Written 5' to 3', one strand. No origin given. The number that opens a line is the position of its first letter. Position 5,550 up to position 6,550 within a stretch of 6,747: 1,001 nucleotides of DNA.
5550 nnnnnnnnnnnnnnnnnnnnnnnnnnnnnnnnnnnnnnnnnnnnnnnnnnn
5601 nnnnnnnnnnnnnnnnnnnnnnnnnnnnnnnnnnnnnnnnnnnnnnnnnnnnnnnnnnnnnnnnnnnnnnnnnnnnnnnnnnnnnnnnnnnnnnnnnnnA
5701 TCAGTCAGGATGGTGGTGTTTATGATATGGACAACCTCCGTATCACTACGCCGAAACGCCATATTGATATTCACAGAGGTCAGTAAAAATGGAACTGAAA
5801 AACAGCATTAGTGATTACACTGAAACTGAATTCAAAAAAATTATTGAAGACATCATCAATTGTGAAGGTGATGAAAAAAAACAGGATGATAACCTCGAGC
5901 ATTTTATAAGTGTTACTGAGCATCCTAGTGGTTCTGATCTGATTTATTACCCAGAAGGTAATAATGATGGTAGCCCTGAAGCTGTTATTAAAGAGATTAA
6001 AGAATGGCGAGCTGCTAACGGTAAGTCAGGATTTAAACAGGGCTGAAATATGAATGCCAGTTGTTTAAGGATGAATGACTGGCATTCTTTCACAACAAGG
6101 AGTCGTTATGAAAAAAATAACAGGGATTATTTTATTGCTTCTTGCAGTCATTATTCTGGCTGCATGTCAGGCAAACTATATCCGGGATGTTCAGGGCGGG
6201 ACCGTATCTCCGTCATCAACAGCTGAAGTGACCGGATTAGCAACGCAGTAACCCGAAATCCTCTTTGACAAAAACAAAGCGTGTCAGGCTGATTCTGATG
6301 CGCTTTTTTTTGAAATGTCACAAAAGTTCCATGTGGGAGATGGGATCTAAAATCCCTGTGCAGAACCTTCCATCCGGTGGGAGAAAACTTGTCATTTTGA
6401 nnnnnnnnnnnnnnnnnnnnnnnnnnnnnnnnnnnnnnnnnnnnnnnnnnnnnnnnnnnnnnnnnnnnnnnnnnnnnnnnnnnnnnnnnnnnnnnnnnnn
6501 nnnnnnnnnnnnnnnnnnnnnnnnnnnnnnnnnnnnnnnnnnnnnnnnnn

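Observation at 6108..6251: Lysis lipoprotein gene missed by the ORF track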

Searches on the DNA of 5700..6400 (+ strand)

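Call 7: search_dna_similar(query=window:5700-6400:+, collection=plasmids, mode=near, max_rows=25)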
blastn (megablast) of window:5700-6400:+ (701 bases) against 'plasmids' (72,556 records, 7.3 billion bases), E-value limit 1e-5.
Records with a match: 570; places in all: 610; records where one place covers at least 80% of the query: 100.
Best place of each record, by identity: >=99% 22; 95-99% 20; 90-95% 23; 80-90% 502; 60-80% 3.
By first word of the organism name: Klebsiella 372; Escherichia 152; Shigella 20; Citrobacter 12; Salmonella 7; Enterobacter 6; Serratia 1.
By predicted mobility (MOB-suite, as given by PLSDB): mobilizable 534; conjugative 28; non-mobilizable 8.
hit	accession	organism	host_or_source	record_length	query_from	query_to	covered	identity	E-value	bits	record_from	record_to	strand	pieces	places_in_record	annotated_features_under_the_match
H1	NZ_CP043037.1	Escherichia coli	Homo sapiens,blood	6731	1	701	100%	100.0%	0e+0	1295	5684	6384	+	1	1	bacteriocin immunity protein | colicin release lysis protein | col: colicin-E9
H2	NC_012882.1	Escherichia coli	-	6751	1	701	100%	100.0%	0e+0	1295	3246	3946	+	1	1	bacteriocin immunity protein | colicin release lysis protein | colicin-like bacteriocin tRNase domain-containing protein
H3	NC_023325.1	Escherichia coli ACN001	-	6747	1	701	100%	100.0%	0e+0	1295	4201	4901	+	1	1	bacteriocin immunity protein | colicin release lysis protein | col: colicin-E9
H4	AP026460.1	Escherichia coli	whole organism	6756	1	701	100%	100.0%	0e+0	1295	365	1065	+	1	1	imm_2: colicin transporter | hypothetical protein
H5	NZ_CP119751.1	Escherichia coli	chicken,pure culture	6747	1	701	100%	100.0%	0e+0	1295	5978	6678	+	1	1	bacteriocin immunity protein | colicin release lysis protein | col: colicin-E9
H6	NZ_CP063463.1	Escherichia coli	chicken meat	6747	1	701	100%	100.0%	0e+0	1295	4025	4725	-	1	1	bacteriocin immunity protein | colicin release lysis protein | col: colicin-E9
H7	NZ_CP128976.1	Escherichia coli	-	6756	1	701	100%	100.0%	0e+0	1295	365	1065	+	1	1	bacteriocin immunity protein | colicin release lysis protein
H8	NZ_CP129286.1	Escherichia coli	Chicken,bacterium,liver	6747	1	701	100%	100.0%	0e+0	1295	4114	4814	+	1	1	bacteriocin immunity protein | colicin release lysis protein | col: colicin-E9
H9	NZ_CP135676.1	Escherichia coli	-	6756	1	701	100%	100.0%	0e+0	1295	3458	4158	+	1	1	bacteriocin immunity protein | colicin release lysis protein | col: colicin-E9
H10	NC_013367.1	Escherichia coli O111:H- str. 11128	-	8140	1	701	100%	99.9%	0e+0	1288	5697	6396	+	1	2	bacteriocin immunity protein | colicin release lysis protein | col: colicin-E2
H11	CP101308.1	Escherichia coli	Homo sapiens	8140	1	701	100%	99.9%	0e+0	1288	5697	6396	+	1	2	bacteriocin immunity protein | colicin release lysis protein | S-type pyocin domain-containing protein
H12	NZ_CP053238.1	Escherichia coli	Homo sapiens,whole organism,rectal swab ...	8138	1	701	100%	99.9%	0e+0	1288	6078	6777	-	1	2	bacteriocin immunity protein | colicin release lysis protein | colicin-like bacteriocin tRNase domain-containing protein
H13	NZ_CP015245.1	Escherichia coli O91 str. RM7190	pig feces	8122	1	701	100%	99.7%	0e+0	1282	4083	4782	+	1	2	bacteriocin immunity protein | colicin release lysis protein | col: colicin-E2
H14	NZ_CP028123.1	Escherichia coli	Bos taurus,feces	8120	1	701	100%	99.7%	0e+0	1282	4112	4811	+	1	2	bacteriocin immunity protein | colicin release lysis protein | col: colicin-E2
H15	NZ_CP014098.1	Shigella sonnei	Homo sapiens,stool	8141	1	701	100%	99.7%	0e+0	1282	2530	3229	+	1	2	bacteriocin immunity protein | colicin release lysis protein | col: colicin-E2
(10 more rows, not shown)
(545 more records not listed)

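Call 9: get_annotated_region(hit=H2, flank=2500)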
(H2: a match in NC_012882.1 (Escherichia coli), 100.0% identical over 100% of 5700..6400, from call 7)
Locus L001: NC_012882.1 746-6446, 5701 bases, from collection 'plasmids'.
description: Escherichia coli plasmid pColE8, complete sequence
organism: Escherichia coli (NCBI taxid 562)
taxonomy: Bacteria; Pseudomonadota; Gammaproteobacteria; Enterobacterales; Enterobacteriaceae; Escherichia; Escherichia coli
host: -; source: -; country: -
typing (MOB-suite, as given by PLSDB): mobilizable; replicon rep_cluster_2131; relaxase MOBQ
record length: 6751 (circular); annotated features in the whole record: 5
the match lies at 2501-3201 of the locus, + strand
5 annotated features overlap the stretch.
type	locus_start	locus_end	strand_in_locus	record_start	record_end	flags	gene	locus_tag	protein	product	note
CDS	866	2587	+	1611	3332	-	-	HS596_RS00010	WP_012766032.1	colicin-like bacteriocin tRNase domain-containing protein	-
CDS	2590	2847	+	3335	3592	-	-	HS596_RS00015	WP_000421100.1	bacteriocin immunity protein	-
CDS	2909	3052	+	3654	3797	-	-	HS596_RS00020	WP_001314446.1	colicin release lysis protein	GO:0019835 - cytolysis [Evidence IEA]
CDS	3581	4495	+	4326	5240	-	-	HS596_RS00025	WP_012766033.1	replication initiation protein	-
CDS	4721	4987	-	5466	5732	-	-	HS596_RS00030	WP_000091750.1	hypothetical protein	-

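Call 10: get_annotated_region(hit=H3, flank=2500)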
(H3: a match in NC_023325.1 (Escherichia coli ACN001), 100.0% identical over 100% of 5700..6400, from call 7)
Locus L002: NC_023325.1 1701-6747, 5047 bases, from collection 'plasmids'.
description: Escherichia coli ACN001 plasmid pACN001-D, complete sequence
organism: Escherichia coli ACN001 (NCBI taxid 1311757)
taxonomy: Bacteria; Pseudomonadota; Gammaproteobacteria; Enterobacterales; Enterobacteriaceae; Escherichia; Escherichia coli; Escherichia coli ACN001
host: -; source: -; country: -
typing (MOB-suite, as given by PLSDB): mobilizable; replicon rep_cluster_2131; relaxase MOBQ
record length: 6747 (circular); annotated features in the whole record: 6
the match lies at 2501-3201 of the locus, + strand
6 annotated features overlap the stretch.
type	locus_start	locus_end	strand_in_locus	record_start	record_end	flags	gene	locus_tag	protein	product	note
CDS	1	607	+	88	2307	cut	mobQ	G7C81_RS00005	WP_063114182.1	MobQ family relaxase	-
CDS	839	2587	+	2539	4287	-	col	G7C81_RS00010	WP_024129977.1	colicin-E9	-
CDS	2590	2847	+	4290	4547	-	-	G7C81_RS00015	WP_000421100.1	bacteriocin immunity protein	-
CDS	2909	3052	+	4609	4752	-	-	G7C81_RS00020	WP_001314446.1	colicin release lysis protein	GO:0019835 - cytolysis [Evidence IEA]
CDS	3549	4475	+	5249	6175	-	-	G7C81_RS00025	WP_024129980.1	replication initiation protein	-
CDS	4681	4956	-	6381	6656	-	-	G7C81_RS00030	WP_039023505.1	hypothetical protein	-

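Call 22: search_dna_similar(query=window:6030-6330:+, collection=plasmids, mode=distant, rows=spread, max_rows=40)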
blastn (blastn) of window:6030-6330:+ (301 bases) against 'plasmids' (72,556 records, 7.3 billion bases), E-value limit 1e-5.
Records with a match: 1131; places in all: 1193; records where one place covers at least 80% of the query: 148.
Best place of each record, by identity: >=99% 31; 95-99% 67; 90-95% 29; 80-90% 73; 60-80% 931.
By first word of the organism name: Klebsiella 771; Escherichia 280; Shigella 27; Salmonella 24; Citrobacter 18; Enterobacter 6; Edwardsiella 2; Serratia 2; Raoultella 1.
By predicted mobility (MOB-suite, as given by PLSDB): mobilizable 1049; conjugative 56; non-mobilizable 26.
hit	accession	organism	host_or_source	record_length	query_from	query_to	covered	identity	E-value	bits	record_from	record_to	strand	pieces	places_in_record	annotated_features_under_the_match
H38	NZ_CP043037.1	Escherichia coli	Homo sapiens,blood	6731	1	301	100%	100.0%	3e-152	544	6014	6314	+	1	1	colicin release lysis protein | bacteriocin immunity protein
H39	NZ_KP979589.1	Shigella sonnei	stool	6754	1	301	100%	99.0%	7e-148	530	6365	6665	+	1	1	colicin release lysis protein | bacteriocin immunity protein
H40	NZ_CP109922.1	Escherichia coli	Homo sapiens,Feces,feces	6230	1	301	100%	97.7%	2e-142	512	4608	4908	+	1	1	colicin release lysis protein | bacteriocin immunity protein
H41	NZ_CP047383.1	Escherichia coli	swine,cell culture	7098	1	301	100%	96.3%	5e-137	494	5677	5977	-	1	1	colicin release lysis protein | bacteriocin immunity protein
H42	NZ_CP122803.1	Escherichia coli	-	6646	15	301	95%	85.8%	2e-86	325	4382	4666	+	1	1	colicin release lysis protein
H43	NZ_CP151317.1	Shigella sonnei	-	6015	29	301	91%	85.5%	6e-79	301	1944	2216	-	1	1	colicin release lysis protein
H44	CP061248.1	Escherichia coli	Homo sapiens,cell culture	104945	29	211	61%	85.8%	1e-49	204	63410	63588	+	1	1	colicin release lysis protein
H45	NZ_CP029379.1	Klebsiella pneumoniae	Homo sapiens,Culture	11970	15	206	64%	71.3%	5e-17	96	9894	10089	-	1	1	colicin release lysis protein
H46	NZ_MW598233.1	Klebsiella pneumoniae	-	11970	15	206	64%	71.3%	5e-17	96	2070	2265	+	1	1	colicin release lysis protein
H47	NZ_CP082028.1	Klebsiella pneumoniae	Homo sapiens,blood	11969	15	206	64%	71.3%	5e-17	96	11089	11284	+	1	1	colicin release lysis protein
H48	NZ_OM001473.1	Escherichia coli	-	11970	15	206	64%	71.3%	5e-17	96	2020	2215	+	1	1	colicin release lysis protein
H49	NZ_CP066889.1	Klebsiella pneumoniae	Homo sapiens,venipuncture tube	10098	15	206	64%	71.3%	5e-17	96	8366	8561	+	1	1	colicin release lysis protein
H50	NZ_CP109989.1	Klebsiella pneumoniae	Homo sapiens,stool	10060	15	206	64%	71.3%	5e-17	96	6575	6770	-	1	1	colicin release lysis protein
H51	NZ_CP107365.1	Klebsiella pneumoniae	Homo sapiens,sputum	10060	15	206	64%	71.3%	5e-17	96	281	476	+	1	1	colicin release lysis protein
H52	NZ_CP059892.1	Klebsiella pneumoniae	-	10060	15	206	64%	71.3%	5e-17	96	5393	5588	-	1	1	colicin release lysis protein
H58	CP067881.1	Klebsiella pneumoniae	Homo sapiens,urine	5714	40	207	56%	70.7%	4e-12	79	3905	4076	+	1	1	colicin release lysis protein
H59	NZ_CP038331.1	Escherichia coli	cattle,cattle feces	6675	35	189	51%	70.9%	5e-10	73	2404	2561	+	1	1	colicin release lysis protein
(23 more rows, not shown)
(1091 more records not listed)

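Call 23: get_annotated_region(hit=H40, flank=1200)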
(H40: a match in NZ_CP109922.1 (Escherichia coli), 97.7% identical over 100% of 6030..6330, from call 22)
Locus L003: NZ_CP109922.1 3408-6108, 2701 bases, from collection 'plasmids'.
description: Escherichia coli O2:K2:H1 strain C 237-04 plasmid pP7_1, complete sequence
organism: Escherichia coli (NCBI taxid 2990469)
taxonomy: Bacteria; Pseudomonadota; Gammaproteobacteria; Enterobacterales; Enterobacteriaceae; Escherichia; Escherichia coli
host: -; source: Homo sapiens,Feces,feces; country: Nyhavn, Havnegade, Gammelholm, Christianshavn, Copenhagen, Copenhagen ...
typing (MOB-suite, as given by PLSDB): mobilizable; replicon Col156; relaxase MOBQ
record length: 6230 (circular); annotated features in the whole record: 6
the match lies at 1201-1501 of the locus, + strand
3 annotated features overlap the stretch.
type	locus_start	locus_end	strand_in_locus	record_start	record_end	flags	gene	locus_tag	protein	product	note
CDS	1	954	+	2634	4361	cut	-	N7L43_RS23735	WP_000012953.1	colicin-like bacteriocin tRNase domain-containing protein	-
CDS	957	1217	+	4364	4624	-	-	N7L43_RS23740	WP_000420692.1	bacteriocin immunity protein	-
CDS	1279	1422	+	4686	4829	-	-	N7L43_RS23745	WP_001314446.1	colicin release lysis protein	GO:0019835 - cytolysis [Evidence IEA]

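Call 24: get_annotated_region(hit=H41, flank=1200)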
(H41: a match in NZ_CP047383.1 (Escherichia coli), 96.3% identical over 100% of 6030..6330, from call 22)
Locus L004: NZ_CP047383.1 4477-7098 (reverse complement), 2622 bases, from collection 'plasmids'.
description: Escherichia coli strain CAU16175 plasmid pCAU16175_5, complete sequence
organism: Escherichia coli (NCBI taxid 562)
taxonomy: Bacteria; Pseudomonadota; Gammaproteobacteria; Enterobacterales; Enterobacteriaceae; Escherichia; Escherichia coli
host: -; source: swine,cell culture; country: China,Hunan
typing (MOB-suite, as given by PLSDB): mobilizable; replicon rep_cluster_2150; relaxase MOBQ
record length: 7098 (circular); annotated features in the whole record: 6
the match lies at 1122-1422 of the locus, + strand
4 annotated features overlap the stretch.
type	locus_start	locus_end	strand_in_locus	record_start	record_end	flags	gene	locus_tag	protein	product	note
CDS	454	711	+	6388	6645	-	-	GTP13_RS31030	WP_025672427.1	colicin E3-like toxin immunity protein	GO:0030153 - bacteriocin immunity [Evidence IEA]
CDS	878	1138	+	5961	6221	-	-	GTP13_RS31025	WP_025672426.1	bacteriocin immunity protein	-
CDS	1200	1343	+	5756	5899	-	-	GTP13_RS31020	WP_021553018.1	colicin release lysis protein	GO:0019835 - cytolysis [Evidence IEA]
CDS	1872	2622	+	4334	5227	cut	-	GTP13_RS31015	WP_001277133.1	replication initiation protein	-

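Call 25: get_annotated_region(hit=H42, flank=1200)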
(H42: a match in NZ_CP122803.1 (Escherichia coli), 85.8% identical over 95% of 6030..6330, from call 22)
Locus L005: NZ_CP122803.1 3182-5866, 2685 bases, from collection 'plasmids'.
description: Escherichia coli strain ETEC1734 plasmid unnamed2, complete sequence
organism: Escherichia coli (NCBI taxid 562)
taxonomy: Bacteria; Pseudomonadota; Gammaproteobacteria; Enterobacterales; Enterobacteriaceae; Escherichia; Escherichia coli
host: -; source: -; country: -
typing (MOB-suite, as given by PLSDB): mobilizable; replicon rep_cluster_2150; relaxase MOBQ
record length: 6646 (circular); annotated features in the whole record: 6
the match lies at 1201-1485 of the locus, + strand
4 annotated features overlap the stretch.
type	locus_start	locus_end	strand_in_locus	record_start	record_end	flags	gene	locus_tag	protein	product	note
CDS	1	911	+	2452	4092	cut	-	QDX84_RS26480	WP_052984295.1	colicin-like bacteriocin tRNase domain-containing protein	-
CDS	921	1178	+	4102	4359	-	-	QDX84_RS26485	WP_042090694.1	cloacin immunity family protein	-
CDS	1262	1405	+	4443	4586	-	-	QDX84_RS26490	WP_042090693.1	colicin release lysis protein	GO:0019835 - cytolysis [Evidence IEA]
CDS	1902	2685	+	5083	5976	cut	-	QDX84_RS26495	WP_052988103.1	replication initiation protein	-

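Call 26: get_annotated_region(hit=H43, flank=1200)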
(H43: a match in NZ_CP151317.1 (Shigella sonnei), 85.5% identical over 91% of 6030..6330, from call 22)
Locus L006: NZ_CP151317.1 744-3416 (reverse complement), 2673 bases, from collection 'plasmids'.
description: Shigella sonnei strain R21.0552 plasmid pR21.0552_6k, complete sequence
organism: Shigella sonnei (NCBI taxid 624)
taxonomy: Bacteria; Pseudomonadota; Gammaproteobacteria; Enterobacterales; Enterobacteriaceae; Shigella; Shigella sonnei
host: -; source: -; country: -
typing (MOB-suite, as given by PLSDB): mobilizable; replicon Col156; relaxase MOBQ
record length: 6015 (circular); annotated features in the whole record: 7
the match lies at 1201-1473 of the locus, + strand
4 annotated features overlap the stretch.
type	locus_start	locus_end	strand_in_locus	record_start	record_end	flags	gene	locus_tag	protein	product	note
CDS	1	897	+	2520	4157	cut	-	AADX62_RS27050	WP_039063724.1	colicin-like bacteriocin tRNase domain-containing protein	-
CDS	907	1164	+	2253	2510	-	-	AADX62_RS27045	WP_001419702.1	cloacin immunity family protein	-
CDS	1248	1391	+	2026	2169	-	-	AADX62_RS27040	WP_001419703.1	colicin release lysis protein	GO:0019835 - cytolysis [Evidence IEA]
CDS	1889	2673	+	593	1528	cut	-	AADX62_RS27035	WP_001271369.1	replication initiation protein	-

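Call 27: get_annotated_region(hit=H44, flank=1200)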
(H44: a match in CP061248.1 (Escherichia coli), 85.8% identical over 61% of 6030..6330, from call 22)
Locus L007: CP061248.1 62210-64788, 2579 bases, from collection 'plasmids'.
description: Escherichia coli strain STEC401 plasmid pSTEC401_1, complete sequence
organism: Escherichia coli (NCBI taxid 562)
taxonomy: Bacteria; Pseudomonadota; Gammaproteobacteria; Enterobacterales; Enterobacteriaceae; Escherichia; Escherichia coli
host: -; source: Homo sapiens,cell culture; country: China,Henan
typing (MOB-suite, as given by PLSDB): conjugative; replicon IncK2/Z; relaxase MOBP; mating-pair formation MPF_I
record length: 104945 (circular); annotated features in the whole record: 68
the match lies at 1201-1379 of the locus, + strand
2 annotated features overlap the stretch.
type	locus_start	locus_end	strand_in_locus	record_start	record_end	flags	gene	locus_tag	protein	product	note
CDS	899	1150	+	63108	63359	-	-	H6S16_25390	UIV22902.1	colicin transporter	-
CDS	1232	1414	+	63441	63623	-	-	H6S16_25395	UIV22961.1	colicin release lysis protein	-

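Call 28: get_annotated_region(hit=H45, flank=1200)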
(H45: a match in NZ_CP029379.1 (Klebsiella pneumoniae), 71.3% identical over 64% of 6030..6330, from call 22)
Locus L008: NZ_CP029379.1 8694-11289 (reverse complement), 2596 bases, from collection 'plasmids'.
description: Klebsiella pneumoniae subsp. pneumoniae strain SCKP020079 plasmid p1_020079, complete sequence
organism: Klebsiella pneumoniae (NCBI taxid 72407)
taxonomy: Bacteria; Pseudomonadota; Gammaproteobacteria; Enterobacterales; Enterobacteriaceae; Klebsiella; Klebsiella pneumoniae
host: -; source: Homo sapiens,Culture; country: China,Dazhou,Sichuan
typing (MOB-suite, as given by PLSDB): mobilizable; replicon ColRNAI_rep_cluster_1857; relaxase MOBC
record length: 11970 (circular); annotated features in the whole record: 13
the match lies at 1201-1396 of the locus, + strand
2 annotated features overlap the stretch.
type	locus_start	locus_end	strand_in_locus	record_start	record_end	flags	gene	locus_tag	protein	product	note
CDS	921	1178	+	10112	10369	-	-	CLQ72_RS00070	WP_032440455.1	colicin E3-like toxin immunity protein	GO:0030153 - bacteriocin immunity [Evidence IEA]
CDS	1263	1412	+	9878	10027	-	-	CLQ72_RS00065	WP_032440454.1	colicin release lysis protein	GO:0019835 - cytolysis [Evidence IEA]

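Call 29: get_annotated_region(hit=H58, flank=1200)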
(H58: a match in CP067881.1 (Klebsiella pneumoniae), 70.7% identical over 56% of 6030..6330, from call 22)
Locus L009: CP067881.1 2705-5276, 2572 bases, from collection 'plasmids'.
description: Klebsiella pneumoniae strain ARLG-3206 plasmid pC260_4, complete sequence
organism: Klebsiella pneumoniae (NCBI taxid 573)
taxonomy: Bacteria; Pseudomonadota; Gammaproteobacteria; Enterobacterales; Enterobacteriaceae; Klebsiella; Klebsiella pneumoniae
host: -; source: Homo sapiens,urine; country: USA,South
typing (MOB-suite, as given by PLSDB): mobilizable; replicon rep_cluster_2401
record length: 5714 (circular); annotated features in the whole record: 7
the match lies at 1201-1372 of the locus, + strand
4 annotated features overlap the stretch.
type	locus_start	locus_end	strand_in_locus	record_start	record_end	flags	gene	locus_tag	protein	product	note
CDS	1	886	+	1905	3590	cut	-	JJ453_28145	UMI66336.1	cloacin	-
CDS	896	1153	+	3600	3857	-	-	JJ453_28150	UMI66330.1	cloacin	-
CDS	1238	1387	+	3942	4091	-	-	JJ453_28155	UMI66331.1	colicin release lysis protein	-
CDS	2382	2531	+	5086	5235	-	-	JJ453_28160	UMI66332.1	hypothetical protein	-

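Call 30: get_annotated_region(hit=H59, flank=1200)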
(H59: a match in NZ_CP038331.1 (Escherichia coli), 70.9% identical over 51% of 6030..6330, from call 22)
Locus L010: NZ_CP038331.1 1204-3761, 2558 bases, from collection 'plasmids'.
description: Escherichia coli O157:H7 strain NE 1092-2 plasmid pNE1092-4, complete sequence
organism: Escherichia coli (NCBI taxid 83334)
taxonomy: Bacteria; Pseudomonadota; Gammaproteobacteria; Enterobacterales; Enterobacteriaceae; Escherichia; Escherichia coli
host: -; source: cattle,cattle feces; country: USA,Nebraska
typing (MOB-suite, as given by PLSDB): mobilizable; replicon rep_cluster_2401; relaxase MOBP
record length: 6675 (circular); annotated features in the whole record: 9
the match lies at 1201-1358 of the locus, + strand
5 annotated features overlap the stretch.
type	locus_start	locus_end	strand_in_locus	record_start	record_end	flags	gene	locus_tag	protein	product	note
CDS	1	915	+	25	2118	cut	cda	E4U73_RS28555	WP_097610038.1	colicin-D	-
CDS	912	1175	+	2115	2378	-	-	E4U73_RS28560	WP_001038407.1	colicin immunity domain-containing protein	GO:0030153 - bacteriocin immunity [Evidence IEA]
CDS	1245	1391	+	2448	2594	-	-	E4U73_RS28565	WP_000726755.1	colicin release lysis protein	GO:0019835 - cytolysis [Evidence IEA]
CDS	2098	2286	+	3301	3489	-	-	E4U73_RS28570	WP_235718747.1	hypothetical protein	-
CDS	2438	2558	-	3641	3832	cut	-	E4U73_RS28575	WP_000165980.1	Rop family plasmid primer RNA-binding protein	-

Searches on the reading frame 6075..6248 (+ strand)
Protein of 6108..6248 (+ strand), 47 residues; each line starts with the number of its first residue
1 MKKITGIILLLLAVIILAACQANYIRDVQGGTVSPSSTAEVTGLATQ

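Call 4: search_protein_families(library=pfam, proteins=[window:6108-6248:+], max_evalue=0.01)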
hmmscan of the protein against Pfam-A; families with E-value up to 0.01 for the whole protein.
window:6108-6248:+ (47 aa): 1 family
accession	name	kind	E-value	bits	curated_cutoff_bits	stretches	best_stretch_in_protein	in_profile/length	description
PF02402.22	Lysis_col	-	1.1e-20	73.6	27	1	1-47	1-49/49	Lysis protein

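Call 12: list_cluster_members(proteins=[window:6108-6248:+])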
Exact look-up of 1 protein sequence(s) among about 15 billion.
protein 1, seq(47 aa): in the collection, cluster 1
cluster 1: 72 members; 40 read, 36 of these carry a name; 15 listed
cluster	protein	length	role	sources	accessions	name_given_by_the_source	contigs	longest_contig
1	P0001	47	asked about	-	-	colicin release lysis protein [Escherichia coli] | Lysis protein for colicin E8 n=9 Tax=Enterobacteriaceae TaxID=543 RepID=LYS8_ECOLX | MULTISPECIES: colicin release lysis protein [Bacteria]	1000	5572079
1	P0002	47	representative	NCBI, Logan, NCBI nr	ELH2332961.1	colicin release lysis protein [Escherichia coli]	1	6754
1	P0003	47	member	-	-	colicin release lysis protein [Escherichia coli] | Lysis protein for colicins E2 and E3 n=8 Tax=root TaxID=1 RepID=LYS2_ECOLX | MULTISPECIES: colicin release lysis protein [Enterobacteriaceae]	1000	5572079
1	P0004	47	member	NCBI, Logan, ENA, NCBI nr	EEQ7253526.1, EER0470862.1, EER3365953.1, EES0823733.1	TPA: colicin release lysis protein [Escherichia coli O174:H8] | colicin release lysis protein [Escherichia coli]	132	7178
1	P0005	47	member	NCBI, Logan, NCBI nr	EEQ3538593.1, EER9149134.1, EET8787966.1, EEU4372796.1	colicin release lysis protein [Escherichia coli]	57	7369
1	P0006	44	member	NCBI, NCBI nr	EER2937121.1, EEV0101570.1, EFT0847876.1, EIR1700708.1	colicin release lysis protein [Escherichia coli]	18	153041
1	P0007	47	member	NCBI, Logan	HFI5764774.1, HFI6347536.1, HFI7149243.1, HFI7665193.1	TPA: colicin release lysis protein [Escherichia coli]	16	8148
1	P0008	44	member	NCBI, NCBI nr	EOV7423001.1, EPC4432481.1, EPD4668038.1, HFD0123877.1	TPA: colicin release lysis protein [Escherichia coli] | colicin release lysis protein [Escherichia coli]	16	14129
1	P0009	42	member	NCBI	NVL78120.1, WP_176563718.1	colicin release lysis protein, partial [Escherichia coli]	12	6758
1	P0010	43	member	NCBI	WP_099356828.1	colicin release lysis protein, partial [Escherichia coli]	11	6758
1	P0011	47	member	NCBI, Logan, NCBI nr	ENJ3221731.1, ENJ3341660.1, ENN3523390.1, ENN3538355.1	colicin release lysis protein [Escherichia coli]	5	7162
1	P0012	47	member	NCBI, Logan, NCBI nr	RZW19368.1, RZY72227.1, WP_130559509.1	lysis protein [Escherichia coli] | colicin release lysis protein [Escherichia coli]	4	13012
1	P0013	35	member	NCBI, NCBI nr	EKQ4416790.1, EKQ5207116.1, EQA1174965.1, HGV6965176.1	colicin release lysis protein, partial [Escherichia coli] | colicin release lysis protein [Escherichia coli]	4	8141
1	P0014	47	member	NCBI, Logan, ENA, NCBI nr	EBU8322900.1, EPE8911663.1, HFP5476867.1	colicin release lysis protein [Escherichia coli] | lysis protein [Salmonella enterica subsp. enterica serovar Hadar]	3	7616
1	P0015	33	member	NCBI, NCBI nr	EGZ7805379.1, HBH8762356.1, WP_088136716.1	colicin release lysis protein [Escherichia coli]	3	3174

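Call 45: search_protein_families(library=ncbifam, proteins=[window:6108-6248:+, window:6075-6248:+], max_evalue=0.01)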
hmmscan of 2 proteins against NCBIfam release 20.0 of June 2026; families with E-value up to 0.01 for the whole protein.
window:6108-6248:+ (47 aa): 0 families

window:6075-6248:+ (58 aa): 0 families
